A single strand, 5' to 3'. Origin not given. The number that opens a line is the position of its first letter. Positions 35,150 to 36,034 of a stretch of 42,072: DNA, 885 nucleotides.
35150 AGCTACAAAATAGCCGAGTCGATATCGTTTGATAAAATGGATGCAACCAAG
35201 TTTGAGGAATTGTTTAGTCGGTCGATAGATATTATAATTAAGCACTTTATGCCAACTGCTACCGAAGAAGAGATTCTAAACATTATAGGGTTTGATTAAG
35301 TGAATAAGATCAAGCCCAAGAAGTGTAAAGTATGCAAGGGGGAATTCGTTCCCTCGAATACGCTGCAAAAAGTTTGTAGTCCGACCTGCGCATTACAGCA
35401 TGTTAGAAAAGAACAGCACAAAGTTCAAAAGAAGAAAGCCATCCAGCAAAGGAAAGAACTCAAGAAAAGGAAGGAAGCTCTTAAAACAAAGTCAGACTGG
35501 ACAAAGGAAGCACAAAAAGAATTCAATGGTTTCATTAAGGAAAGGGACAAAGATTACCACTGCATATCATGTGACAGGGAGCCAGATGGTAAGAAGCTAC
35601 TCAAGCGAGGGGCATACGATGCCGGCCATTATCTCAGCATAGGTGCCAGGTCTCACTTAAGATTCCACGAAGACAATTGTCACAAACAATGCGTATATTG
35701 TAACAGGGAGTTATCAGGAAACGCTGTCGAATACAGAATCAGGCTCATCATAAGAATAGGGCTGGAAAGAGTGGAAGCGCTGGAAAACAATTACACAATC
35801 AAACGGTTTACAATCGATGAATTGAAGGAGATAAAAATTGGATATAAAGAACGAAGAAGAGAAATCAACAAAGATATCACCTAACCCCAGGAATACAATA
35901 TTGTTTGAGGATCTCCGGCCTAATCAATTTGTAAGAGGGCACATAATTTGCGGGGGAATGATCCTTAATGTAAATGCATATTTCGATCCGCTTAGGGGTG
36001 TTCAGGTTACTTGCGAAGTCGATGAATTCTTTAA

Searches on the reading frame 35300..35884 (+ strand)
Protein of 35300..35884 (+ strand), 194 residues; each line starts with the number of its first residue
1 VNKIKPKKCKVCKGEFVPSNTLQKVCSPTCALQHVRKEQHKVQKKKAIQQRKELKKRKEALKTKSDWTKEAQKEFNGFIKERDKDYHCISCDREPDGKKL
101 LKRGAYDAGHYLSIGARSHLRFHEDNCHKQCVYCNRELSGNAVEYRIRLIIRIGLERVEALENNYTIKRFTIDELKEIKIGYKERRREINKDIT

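Call 74: find_related_loci(query=window:35300-35884:+, collection=viral_contigs, flank=10000)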
Query window:35300-35884:+ (194 aa) in viral_contigs; peptide patterns used: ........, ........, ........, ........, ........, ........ (x = any residue, [..] = any of these).
59 stretches matched a pattern; 45 encode a relative of the query (tblastn E <= 1e-3); 45 distinct loci.
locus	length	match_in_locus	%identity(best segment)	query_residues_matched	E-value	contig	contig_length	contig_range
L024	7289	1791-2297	51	7-189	4e-55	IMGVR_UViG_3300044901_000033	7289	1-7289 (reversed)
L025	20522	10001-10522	46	2-189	3e-54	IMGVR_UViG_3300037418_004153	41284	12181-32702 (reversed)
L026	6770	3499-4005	50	7-189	2e-53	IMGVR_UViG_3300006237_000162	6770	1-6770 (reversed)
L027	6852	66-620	50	1-192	1e-53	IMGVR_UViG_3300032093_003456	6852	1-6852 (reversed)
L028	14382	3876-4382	50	7-189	2e-53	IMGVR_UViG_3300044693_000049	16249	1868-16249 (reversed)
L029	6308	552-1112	52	5-189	5e-53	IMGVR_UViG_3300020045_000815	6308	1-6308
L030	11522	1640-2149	49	7-185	1e-50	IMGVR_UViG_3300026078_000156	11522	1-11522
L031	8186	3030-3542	48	7-189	2e-50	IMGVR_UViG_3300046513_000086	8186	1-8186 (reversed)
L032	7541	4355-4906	47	7-192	3e-49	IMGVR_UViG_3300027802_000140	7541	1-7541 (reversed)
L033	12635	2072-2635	46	2-189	2e-49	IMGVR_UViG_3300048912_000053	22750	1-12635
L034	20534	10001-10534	46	2-189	4e-49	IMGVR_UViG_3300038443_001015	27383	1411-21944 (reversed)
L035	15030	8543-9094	47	7-192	3e-49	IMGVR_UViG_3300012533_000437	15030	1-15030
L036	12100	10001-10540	51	12-189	2e-49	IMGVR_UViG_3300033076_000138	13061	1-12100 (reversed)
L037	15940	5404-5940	46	2-189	4e-49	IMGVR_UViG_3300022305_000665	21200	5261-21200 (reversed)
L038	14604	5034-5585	47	4-191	5e-47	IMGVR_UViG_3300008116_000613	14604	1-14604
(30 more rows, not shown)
